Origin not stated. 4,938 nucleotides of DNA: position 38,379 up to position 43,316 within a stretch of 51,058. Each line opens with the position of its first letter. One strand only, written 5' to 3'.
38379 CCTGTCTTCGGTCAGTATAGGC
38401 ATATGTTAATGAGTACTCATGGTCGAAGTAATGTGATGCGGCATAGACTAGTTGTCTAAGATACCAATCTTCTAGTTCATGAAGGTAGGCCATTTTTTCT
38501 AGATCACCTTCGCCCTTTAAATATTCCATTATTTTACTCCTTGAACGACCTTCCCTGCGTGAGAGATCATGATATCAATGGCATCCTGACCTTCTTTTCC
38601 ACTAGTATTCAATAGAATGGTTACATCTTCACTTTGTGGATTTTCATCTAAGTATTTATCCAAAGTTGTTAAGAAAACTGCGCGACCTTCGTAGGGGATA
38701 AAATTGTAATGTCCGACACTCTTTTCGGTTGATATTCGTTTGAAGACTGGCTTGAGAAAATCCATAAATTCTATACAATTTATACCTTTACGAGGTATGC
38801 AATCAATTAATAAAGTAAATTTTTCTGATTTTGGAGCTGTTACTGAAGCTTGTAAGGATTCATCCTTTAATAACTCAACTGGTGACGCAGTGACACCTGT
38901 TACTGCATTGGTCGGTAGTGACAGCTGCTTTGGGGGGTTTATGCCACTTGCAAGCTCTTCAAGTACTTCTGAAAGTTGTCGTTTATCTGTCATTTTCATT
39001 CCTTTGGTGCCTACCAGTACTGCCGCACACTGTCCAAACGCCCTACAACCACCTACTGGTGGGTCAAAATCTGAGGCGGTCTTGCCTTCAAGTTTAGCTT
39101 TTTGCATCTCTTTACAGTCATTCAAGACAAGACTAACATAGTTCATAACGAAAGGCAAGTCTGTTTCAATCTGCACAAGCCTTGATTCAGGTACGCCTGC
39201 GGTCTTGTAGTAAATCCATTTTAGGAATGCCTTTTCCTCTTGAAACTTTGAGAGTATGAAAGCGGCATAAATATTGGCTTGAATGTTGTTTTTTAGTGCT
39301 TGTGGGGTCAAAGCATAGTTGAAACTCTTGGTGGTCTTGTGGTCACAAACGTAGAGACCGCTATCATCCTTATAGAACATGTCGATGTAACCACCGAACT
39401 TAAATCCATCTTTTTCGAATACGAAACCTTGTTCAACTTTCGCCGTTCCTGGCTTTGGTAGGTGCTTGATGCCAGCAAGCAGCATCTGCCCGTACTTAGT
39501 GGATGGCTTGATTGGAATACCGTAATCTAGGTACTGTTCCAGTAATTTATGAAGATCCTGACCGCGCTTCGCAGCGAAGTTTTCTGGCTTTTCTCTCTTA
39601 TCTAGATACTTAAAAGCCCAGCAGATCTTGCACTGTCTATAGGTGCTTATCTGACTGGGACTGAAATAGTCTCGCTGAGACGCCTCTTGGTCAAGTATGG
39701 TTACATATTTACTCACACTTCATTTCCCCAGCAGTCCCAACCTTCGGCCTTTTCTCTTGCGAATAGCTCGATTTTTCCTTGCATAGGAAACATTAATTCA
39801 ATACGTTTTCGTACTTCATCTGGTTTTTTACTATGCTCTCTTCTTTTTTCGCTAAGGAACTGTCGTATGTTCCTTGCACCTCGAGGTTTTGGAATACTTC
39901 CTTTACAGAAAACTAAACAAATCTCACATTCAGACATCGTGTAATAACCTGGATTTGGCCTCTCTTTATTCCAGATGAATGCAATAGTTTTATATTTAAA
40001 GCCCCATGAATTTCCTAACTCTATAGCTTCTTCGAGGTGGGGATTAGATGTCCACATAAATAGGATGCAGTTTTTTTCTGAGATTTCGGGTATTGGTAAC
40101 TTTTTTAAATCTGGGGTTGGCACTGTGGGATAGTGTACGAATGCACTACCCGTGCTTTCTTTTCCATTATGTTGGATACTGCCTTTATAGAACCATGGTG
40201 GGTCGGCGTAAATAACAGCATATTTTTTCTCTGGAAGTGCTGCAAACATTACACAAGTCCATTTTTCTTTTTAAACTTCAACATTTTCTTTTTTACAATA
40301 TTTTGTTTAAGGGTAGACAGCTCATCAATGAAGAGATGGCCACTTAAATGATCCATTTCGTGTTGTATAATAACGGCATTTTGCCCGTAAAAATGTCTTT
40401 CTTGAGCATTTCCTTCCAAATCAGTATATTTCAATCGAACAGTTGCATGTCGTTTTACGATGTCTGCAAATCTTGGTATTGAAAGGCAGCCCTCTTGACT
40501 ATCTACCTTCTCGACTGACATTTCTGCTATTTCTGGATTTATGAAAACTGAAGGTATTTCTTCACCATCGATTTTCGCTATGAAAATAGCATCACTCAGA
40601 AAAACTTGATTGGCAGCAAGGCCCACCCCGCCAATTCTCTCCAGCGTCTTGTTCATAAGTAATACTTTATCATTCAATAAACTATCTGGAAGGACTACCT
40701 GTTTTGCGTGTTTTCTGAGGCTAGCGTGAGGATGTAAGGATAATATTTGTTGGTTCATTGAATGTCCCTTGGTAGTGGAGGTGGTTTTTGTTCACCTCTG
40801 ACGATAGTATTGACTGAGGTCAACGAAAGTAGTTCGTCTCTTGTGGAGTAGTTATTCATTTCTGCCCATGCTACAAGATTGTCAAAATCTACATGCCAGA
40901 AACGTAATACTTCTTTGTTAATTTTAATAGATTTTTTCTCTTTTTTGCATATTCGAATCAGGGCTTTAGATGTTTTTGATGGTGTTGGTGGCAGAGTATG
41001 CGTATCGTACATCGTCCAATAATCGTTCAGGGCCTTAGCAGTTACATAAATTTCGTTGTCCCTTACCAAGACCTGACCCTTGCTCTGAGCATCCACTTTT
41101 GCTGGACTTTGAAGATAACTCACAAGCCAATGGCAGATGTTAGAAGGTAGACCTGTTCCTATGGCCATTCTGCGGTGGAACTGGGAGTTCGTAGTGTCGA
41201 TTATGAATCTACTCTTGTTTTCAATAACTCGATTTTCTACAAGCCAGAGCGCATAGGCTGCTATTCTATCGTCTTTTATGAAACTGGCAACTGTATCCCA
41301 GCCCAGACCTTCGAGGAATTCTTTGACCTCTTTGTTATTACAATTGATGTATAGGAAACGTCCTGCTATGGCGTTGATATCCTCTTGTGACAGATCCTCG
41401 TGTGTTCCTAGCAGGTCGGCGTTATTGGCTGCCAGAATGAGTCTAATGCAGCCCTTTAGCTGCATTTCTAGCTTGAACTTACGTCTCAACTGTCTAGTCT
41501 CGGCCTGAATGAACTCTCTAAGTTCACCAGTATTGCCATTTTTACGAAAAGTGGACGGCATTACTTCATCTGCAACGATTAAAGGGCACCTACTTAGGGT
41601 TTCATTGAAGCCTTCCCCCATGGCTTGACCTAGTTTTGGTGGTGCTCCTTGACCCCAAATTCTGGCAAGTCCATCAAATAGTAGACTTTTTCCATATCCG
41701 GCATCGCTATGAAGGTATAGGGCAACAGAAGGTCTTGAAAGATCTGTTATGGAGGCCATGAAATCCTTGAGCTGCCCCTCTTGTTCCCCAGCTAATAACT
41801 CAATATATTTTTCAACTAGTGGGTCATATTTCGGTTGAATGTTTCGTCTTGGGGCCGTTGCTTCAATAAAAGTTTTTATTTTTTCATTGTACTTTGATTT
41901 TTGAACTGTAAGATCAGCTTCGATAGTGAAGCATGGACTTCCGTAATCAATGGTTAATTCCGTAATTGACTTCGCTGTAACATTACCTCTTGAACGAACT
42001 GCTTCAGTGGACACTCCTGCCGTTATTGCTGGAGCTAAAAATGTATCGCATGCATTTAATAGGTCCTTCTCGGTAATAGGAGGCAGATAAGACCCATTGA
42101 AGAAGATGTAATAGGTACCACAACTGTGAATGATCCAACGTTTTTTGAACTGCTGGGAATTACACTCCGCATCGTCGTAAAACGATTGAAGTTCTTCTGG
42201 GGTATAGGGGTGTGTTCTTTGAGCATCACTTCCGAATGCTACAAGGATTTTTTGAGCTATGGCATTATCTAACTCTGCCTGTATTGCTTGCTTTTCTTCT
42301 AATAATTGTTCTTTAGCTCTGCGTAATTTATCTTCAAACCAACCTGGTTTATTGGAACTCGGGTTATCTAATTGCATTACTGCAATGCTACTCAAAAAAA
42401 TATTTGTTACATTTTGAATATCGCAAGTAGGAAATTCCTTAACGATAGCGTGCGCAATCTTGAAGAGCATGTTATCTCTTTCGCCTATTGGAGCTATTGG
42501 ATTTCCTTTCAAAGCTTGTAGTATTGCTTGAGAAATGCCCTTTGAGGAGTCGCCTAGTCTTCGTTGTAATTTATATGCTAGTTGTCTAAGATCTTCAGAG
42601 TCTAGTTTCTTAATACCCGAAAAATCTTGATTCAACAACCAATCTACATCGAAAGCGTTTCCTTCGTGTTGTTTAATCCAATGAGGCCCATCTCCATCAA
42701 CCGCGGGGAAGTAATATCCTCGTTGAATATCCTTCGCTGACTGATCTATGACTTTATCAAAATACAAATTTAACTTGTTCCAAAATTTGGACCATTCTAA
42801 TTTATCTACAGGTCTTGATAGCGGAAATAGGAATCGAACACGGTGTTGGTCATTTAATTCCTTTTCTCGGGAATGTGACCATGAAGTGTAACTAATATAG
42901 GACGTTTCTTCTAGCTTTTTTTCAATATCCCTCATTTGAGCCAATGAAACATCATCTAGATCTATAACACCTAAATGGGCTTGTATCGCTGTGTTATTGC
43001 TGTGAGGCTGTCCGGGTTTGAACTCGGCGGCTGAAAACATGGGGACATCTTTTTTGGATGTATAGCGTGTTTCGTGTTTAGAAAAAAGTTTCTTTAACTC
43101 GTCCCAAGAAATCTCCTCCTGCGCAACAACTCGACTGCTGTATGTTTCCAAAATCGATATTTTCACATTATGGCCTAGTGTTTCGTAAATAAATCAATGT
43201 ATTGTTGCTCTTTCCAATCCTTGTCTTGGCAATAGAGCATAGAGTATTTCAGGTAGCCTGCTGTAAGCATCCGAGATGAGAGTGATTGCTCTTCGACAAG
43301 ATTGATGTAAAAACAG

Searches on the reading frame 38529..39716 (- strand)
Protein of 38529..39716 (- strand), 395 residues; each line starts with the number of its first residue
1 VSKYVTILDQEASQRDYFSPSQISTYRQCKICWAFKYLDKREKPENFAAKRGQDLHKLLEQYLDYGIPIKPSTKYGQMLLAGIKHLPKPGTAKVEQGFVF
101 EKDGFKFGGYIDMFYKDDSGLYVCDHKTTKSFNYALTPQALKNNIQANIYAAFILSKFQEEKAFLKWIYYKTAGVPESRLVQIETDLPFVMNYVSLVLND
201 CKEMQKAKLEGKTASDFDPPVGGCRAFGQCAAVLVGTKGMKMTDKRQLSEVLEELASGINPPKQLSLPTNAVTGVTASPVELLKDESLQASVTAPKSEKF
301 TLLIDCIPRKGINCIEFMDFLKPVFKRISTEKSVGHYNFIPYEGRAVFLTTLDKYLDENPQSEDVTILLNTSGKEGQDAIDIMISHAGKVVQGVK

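Call 8: search_protein_families(library=pfam, proteins=[window:38529-39716:-], max_evalue=0.01)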
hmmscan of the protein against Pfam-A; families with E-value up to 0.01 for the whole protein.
window:38529-39716:- (395 aa): 2 families
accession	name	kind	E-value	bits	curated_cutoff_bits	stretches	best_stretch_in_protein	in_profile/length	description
PF12705.13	PDDEXK_1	-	5.7e-13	49.8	22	2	18-64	2-50/247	PD-(D/E)XK nuclease superfamily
PF09810.15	Exo5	-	0.0028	17.6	25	0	115-170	163-217/367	Exonuclease V - a 5' deoxyribonuclease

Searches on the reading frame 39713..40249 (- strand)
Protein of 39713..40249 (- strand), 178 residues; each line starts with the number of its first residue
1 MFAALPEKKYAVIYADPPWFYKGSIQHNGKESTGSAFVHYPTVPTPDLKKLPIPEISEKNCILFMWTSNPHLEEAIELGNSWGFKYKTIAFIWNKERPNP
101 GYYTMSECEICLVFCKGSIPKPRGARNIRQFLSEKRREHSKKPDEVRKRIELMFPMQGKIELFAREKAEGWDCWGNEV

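Call 37: search_protein_families(library=phrogs, proteins=[window:39713-40249:-], max_evalue=0.001)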
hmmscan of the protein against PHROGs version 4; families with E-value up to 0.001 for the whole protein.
window:39713-40249:- (178 aa): 4 families
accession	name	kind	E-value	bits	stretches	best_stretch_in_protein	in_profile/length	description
phrog_359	-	other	4.8e-66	224.5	1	4-178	116-294/329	DNA methyltransferase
phrog_21315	-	unknown function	1.8e-35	123.7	1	6-177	236-406/415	-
phrog_10837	-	unknown function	3.2e-28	99.4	1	65-177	1-121/139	-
phrog_15877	-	other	4.4e-16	60.4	1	8-139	3-138/152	DNA methyltransferase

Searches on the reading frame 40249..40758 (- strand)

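Call 37: search_protein_families(library=phrogs, proteins=[window:40249-40758:-], max_evalue=0.001)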
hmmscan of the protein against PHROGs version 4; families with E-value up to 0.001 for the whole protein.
window:40249-40758:- (169 aa): 1 family
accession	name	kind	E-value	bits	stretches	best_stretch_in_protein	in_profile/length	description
phrog_2890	-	other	3.5e-30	105.5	1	11-149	10-149/150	peptide deformylase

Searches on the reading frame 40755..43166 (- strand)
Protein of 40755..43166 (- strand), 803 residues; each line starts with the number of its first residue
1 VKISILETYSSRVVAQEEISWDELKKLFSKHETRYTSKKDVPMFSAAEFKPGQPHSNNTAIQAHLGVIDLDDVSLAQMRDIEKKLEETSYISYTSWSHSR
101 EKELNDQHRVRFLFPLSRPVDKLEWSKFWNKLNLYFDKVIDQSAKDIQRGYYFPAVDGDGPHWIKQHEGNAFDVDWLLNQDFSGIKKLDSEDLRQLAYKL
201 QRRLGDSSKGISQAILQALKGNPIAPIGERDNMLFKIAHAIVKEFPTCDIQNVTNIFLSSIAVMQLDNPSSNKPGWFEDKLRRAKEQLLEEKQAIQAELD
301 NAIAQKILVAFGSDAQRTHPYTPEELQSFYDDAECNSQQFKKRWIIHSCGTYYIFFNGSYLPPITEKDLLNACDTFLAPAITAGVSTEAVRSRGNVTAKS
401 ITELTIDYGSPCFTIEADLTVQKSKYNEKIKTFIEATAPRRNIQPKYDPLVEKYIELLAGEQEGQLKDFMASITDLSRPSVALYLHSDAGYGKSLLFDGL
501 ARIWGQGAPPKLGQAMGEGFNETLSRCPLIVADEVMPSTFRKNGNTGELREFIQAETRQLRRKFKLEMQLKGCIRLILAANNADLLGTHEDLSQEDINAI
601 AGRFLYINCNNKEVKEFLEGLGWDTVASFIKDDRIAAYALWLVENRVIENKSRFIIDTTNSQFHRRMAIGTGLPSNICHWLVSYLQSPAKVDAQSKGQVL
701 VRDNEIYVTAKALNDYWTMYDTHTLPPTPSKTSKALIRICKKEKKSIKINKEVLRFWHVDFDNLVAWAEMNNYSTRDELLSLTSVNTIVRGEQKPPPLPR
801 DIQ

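Call 8: search_protein_families(library=pfam, proteins=[window:40755-43166:-], max_evalue=0.01)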
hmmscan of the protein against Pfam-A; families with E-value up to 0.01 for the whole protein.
window:40755-43166:- (803 aa): 1 family
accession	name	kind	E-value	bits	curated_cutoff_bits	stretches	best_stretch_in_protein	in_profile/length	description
PF19263.5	DUF5906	-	5.6e-10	40.3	27.6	1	485-584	1-104/114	Family of unknown function (DUF5906)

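Call 36: search_protein_families(library=phrogs, proteins=[window:40755-43166:-], max_evalue=0.001)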
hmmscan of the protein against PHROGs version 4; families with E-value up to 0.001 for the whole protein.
window:40755-43166:- (803 aa): 3 families
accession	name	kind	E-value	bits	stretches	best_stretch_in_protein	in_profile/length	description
phrog_9765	-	DNA, RNA and nucleotide metabolism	2.2e-14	53.4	1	33-180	67-209/939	DNA primase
phrog_256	-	DNA, RNA and nucleotide metabolism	3.1e-11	43.6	1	33-181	52-194/798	DNA helicase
phrog_3228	-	DNA, RNA and nucleotide metabolism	4.9e-08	32.8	1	29-180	50-201/766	replicative helicase-primase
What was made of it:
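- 40755..43166 (-): D5/P4-alpha-type primase-helicase. It is a candidate hub-binding initiator by inference only. calls 8, 36.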

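Call 39: search_solved_structures(query=window:40755-43166:-, max_evalue=0.01)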
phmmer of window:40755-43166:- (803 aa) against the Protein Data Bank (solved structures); distinct sequences matched with E-value up to 0.01: 0.

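Call 60: search_dna_similar(query=window:40755-43166:-, collection=phages, mode=protein, max_rows=12)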
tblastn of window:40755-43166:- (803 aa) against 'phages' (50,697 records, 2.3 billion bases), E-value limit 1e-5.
No match.
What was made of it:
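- Closest known: Iteron-type origins read by primase-helicase or initiator proteins. Different: The primase-helicase has no detectable relative in the PDB or in deposited phages (calls 39, 60).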
